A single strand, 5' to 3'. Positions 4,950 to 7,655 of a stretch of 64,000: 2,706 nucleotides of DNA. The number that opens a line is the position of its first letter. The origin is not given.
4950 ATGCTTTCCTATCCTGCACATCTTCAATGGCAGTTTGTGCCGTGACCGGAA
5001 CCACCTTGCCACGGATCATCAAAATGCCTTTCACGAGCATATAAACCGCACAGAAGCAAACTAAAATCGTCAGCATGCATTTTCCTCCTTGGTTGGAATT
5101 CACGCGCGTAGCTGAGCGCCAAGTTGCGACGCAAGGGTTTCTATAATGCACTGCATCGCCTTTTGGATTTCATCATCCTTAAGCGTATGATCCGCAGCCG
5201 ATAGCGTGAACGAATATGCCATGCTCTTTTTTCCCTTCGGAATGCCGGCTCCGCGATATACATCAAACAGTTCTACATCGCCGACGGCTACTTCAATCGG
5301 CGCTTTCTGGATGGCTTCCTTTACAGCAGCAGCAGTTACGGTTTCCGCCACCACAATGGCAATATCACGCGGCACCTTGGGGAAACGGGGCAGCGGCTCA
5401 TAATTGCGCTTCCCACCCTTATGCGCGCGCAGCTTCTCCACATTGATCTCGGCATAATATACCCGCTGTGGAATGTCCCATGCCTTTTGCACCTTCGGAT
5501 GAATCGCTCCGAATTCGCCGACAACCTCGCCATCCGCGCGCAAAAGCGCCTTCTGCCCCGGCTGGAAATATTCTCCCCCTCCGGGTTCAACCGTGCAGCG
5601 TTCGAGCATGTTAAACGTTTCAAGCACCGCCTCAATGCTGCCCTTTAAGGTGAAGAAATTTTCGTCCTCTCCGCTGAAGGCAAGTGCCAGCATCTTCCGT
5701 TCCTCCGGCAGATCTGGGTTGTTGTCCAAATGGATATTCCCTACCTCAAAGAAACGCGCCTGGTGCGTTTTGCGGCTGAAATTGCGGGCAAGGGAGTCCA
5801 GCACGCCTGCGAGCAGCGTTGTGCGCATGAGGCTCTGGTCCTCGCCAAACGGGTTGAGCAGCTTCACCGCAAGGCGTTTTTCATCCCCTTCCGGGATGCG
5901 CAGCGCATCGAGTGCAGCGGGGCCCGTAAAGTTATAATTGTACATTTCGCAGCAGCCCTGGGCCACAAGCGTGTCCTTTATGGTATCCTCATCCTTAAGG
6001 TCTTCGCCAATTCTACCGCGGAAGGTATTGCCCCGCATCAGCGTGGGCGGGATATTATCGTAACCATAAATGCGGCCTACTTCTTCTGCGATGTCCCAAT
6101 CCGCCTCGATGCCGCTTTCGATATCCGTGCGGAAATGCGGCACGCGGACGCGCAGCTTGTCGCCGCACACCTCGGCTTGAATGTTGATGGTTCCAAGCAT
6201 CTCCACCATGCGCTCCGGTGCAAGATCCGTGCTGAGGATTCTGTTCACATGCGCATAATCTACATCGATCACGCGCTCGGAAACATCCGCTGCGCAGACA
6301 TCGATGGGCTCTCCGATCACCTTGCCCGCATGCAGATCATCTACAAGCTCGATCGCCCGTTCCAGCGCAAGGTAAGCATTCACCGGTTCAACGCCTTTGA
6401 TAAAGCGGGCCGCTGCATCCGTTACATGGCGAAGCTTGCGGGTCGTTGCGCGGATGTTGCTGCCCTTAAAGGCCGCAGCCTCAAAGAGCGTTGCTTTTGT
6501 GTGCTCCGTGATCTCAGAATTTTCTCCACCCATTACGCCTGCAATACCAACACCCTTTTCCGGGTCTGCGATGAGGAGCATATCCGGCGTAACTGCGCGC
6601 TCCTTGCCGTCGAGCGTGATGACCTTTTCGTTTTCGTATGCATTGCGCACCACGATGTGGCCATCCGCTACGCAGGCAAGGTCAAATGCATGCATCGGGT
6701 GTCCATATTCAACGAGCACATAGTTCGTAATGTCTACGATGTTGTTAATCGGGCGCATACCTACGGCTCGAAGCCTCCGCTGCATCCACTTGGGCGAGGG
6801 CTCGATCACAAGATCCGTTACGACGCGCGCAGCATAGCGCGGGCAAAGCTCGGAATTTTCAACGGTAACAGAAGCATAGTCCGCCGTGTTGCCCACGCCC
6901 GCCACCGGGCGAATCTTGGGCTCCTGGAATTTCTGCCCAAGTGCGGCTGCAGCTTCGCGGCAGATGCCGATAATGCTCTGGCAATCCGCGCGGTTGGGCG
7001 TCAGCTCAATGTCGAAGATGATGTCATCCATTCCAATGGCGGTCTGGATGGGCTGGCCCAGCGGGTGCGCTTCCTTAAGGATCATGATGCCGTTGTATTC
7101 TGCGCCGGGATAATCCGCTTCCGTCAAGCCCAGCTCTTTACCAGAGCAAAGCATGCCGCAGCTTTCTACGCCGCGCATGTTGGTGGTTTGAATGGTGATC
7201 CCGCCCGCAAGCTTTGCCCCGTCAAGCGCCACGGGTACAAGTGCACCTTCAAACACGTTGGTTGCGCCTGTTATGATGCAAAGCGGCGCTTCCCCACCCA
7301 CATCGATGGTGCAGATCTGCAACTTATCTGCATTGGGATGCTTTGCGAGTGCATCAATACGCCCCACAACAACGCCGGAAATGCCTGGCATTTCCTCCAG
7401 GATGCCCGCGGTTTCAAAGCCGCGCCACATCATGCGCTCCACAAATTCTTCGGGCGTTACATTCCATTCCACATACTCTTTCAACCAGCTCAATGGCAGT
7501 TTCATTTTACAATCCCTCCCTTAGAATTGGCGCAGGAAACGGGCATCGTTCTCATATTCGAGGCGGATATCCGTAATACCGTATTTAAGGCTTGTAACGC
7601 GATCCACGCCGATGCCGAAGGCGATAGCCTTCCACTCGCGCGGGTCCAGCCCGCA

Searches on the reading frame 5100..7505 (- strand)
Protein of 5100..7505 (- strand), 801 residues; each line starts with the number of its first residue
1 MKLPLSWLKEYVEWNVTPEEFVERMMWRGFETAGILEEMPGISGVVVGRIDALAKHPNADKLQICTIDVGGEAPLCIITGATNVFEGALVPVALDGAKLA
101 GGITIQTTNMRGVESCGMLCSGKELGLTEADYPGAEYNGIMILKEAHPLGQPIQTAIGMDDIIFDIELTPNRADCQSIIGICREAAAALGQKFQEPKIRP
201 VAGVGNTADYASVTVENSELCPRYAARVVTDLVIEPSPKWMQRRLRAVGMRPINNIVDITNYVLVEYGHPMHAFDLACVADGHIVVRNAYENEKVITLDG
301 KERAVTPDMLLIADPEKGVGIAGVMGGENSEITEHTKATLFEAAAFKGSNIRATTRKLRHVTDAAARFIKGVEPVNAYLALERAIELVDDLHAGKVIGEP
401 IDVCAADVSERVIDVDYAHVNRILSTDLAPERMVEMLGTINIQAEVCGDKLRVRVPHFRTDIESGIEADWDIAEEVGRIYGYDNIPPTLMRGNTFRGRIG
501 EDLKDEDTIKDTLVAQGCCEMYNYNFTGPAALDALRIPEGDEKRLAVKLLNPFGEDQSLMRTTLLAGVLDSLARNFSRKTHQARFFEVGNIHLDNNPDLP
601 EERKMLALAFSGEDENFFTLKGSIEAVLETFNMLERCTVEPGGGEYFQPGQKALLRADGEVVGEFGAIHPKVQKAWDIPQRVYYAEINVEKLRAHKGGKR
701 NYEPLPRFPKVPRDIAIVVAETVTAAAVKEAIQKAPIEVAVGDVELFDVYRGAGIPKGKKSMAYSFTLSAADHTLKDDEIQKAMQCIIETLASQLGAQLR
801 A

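Call 32: search_protein_families(library=ncbifam, max_evalue=0.00001, proteins=[window:5100-7505:-])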
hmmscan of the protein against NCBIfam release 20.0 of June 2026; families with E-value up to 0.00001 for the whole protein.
window:5100-7505:- (801 aa): 6 families
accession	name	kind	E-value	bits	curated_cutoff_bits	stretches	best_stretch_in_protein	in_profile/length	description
TIGR00472.1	pheT_bact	equivalog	3.5e-225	749.9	402.65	1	1-800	1-798/798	phenylalanine--tRNA ligase subunit beta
NF001882.0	PRK00629.5-4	equivalog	5e-58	197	527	1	19-722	21-671/725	phenylalanine--tRNA ligase subunit beta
TIGR00471.1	pheT_arch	equivalog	7.4e-39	133.6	282.65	1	389-692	256-550/551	phenylalanine--tRNA ligase subunit beta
NF045760.1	YtpR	equivalog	1.8e-28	99.6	100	1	40-152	80-184/185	YtpR family tRNA-binding protein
NF001879.0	PRK00629.5-1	equivalog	2.2e-15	56.2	840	1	21-192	22-190/718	phenylalanine--tRNA ligase subunit beta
NF045867.1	PheT_Nterm_rel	equivalog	1e-14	54.9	120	1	45-127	89-170/171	TyrS-associated PheT N-terminal domain-related protein TapR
